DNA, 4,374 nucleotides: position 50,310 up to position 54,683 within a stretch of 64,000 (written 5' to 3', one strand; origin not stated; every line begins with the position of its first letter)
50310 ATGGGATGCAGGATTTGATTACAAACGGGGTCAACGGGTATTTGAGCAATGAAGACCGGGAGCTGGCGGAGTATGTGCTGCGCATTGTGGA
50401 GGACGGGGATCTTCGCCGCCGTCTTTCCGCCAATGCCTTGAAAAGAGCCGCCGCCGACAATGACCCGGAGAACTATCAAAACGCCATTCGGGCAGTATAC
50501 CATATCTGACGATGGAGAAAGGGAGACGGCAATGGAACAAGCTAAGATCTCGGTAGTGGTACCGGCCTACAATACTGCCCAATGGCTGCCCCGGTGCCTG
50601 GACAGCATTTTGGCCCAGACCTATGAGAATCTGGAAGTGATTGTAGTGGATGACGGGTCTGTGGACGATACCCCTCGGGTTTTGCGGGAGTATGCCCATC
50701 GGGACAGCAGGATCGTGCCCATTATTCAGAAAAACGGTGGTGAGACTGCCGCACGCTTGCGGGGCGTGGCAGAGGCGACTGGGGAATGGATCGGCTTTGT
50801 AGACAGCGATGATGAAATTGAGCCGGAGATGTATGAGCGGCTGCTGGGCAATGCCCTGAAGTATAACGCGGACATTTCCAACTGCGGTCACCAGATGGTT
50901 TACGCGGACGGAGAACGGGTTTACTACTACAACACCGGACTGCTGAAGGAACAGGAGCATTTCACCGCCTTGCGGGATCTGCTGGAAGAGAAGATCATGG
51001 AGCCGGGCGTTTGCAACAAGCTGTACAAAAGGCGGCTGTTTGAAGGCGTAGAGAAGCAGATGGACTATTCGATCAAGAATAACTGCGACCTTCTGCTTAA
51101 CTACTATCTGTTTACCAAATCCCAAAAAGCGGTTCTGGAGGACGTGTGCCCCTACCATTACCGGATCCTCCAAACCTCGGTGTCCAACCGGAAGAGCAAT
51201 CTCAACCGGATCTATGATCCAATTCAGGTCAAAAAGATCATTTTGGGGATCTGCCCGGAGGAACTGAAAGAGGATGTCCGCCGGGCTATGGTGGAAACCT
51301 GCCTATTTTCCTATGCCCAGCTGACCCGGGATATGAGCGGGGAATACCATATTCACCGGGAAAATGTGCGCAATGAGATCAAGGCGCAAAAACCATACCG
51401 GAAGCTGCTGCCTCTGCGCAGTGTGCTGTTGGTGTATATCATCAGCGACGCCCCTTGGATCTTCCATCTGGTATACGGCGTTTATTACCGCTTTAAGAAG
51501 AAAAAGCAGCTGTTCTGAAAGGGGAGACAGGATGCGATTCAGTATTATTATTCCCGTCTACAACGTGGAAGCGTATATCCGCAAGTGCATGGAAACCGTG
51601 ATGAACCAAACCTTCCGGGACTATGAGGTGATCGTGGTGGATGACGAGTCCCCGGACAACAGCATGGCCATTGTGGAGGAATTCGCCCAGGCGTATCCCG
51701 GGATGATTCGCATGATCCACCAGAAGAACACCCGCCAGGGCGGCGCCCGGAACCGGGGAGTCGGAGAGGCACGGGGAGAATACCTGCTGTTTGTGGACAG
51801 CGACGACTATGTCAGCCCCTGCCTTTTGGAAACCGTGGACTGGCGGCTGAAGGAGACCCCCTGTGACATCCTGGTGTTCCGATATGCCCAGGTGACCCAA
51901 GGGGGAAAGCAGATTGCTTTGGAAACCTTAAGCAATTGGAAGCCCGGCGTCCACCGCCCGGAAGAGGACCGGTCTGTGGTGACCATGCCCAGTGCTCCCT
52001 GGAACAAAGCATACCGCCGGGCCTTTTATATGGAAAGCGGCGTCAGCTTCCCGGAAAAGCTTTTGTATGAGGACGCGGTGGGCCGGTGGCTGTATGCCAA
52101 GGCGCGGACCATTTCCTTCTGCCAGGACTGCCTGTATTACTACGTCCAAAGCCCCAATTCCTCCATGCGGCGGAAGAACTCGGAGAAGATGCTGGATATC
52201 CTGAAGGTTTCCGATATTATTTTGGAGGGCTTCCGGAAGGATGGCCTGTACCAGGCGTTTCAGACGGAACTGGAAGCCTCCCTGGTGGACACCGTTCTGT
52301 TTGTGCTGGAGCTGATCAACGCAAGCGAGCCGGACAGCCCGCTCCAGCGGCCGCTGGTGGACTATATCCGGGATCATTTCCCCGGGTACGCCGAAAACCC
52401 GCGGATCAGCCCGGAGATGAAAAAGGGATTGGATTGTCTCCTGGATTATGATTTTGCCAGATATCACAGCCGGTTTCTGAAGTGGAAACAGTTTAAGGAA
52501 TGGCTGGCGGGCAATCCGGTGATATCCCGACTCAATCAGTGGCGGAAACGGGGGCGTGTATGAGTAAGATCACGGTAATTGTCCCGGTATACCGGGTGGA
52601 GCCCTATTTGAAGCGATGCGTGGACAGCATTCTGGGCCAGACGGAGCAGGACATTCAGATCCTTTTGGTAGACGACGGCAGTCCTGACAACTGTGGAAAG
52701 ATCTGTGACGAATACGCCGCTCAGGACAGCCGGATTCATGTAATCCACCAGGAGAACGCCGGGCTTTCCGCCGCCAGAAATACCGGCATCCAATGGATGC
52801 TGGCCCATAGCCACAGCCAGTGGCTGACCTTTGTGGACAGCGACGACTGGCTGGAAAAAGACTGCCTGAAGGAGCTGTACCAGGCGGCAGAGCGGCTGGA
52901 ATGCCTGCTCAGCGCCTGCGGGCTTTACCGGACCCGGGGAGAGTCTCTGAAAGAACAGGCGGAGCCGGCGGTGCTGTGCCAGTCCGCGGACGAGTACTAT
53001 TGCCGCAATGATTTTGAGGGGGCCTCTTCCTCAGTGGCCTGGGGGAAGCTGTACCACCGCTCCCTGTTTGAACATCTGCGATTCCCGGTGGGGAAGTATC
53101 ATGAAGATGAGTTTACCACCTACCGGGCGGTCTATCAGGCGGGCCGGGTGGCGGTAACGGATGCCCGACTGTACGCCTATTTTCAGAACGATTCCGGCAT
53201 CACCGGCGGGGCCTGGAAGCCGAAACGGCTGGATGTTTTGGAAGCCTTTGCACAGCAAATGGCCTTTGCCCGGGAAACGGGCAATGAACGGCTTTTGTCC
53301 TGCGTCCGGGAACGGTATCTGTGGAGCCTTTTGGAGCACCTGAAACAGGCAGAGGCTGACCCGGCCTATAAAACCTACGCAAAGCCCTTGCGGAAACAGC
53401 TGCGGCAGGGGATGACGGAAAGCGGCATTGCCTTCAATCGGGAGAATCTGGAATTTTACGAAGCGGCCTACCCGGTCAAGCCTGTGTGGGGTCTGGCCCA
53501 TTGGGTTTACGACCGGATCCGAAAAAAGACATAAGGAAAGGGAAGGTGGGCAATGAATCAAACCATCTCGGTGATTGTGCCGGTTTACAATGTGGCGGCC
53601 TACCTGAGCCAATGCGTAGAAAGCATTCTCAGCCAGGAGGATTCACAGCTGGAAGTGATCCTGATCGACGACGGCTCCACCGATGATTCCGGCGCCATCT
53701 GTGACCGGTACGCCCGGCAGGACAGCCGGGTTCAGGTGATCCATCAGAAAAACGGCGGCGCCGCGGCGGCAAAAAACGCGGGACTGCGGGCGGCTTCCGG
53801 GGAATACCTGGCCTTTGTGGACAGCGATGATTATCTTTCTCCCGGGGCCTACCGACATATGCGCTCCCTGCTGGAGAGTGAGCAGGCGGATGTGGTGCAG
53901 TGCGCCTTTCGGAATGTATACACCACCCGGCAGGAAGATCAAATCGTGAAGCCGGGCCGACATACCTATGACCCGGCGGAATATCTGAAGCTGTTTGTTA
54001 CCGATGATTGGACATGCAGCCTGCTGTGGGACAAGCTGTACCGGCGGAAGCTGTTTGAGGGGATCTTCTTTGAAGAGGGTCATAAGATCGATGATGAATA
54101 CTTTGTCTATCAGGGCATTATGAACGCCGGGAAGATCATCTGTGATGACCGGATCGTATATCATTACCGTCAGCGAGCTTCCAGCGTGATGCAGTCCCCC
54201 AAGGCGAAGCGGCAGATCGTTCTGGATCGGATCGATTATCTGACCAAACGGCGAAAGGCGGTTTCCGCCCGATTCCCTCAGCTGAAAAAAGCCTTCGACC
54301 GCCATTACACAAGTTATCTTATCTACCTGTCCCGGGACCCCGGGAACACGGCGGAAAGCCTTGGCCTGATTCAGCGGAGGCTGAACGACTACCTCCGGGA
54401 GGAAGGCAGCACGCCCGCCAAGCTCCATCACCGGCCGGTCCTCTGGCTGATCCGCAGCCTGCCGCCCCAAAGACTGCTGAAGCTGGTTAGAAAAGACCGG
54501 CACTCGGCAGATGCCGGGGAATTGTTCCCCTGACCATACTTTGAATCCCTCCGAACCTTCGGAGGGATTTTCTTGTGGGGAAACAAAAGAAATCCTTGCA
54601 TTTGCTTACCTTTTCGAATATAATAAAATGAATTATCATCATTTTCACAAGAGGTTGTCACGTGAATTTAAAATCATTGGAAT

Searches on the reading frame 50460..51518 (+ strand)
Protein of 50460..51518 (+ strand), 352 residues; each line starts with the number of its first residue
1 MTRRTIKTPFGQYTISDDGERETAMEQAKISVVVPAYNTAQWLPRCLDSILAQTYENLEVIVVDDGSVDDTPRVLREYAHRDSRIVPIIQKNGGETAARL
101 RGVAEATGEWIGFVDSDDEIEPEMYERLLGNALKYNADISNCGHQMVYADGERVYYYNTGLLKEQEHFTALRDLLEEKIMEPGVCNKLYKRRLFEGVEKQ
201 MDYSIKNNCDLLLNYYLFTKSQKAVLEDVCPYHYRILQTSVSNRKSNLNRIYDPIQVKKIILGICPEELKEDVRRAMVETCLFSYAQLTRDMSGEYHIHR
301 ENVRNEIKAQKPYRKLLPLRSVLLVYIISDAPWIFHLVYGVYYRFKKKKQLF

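Call 9: search_protein_families(library=pfam, proteins=[window:50460-51518:+], max_evalue=0.0001)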
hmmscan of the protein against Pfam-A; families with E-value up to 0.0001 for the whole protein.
window:50460-51518:+ (352 aa): 3 families
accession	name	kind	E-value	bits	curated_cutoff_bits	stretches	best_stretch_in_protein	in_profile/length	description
PF00535.33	Glycos_transf_2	-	1e-38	133.3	23.3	1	31-195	1-165/168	Glycosyl transferase family 2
PF13641.12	Glyco_tranf_2_3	-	1.7e-13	51.5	27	1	30-128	3-107/230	Glycosyltransferase like family 2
PF10111.15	Glyco_tranf_2_2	-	9.1e-10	38.9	27.3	1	31-132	1-106/276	Glycosyltransferase like family 2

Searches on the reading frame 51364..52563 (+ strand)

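Call 9: search_protein_families(library=pfam, proteins=[window:51364-52563:+], max_evalue=0.0001)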
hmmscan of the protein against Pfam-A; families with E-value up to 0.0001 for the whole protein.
window:51364-52563:+ (399 aa): 3 families
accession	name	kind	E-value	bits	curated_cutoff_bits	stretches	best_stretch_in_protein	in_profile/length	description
PF00535.33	Glycos_transf_2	-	3.3e-34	118.7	23.3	1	60-219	1-161/168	Glycosyl transferase family 2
PF10111.15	Glyco_tranf_2_2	-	4.6e-14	53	27.3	1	60-157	1-101/276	Glycosyltransferase like family 2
PF13641.12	Glyco_tranf_2_3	-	3e-11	44.2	27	1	58-162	2-111/230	Glycosyltransferase like family 2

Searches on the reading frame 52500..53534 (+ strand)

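Call 9: search_protein_families(library=pfam, proteins=[window:52500-53534:+], max_evalue=0.0001)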
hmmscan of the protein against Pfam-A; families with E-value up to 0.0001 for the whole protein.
window:52500-53534:+ (344 aa): 3 families
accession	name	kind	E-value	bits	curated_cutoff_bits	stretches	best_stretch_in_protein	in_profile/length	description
PF00535.33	Glycos_transf_2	-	1.8e-35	122.8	23.3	1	25-192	1-166/168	Glycosyl transferase family 2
PF13641.12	Glyco_tranf_2_3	-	7e-11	43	27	1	24-222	3-206/230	Glycosyltransferase like family 2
PF10111.15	Glyco_tranf_2_2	-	1.1e-07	32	27.3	1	25-128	1-104/276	Glycosyltransferase like family 2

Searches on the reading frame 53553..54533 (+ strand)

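Call 9: search_protein_families(library=pfam, proteins=[window:53553-54533:+], max_evalue=0.0001)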
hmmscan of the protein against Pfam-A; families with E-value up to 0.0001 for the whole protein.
window:53553-54533:+ (326 aa): 3 families
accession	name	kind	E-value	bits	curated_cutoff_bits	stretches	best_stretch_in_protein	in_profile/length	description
PF00535.33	Glycos_transf_2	-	1.1e-38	133.3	23.3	1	6-169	1-165/168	Glycosyl transferase family 2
PF13641.12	Glyco_tranf_2_3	-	1.6e-14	54.9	27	1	5-118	3-122/230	Glycosyltransferase like family 2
PF10111.15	Glyco_tranf_2_2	-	8e-13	48.9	27.3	1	6-111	1-110/276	Glycosyltransferase like family 2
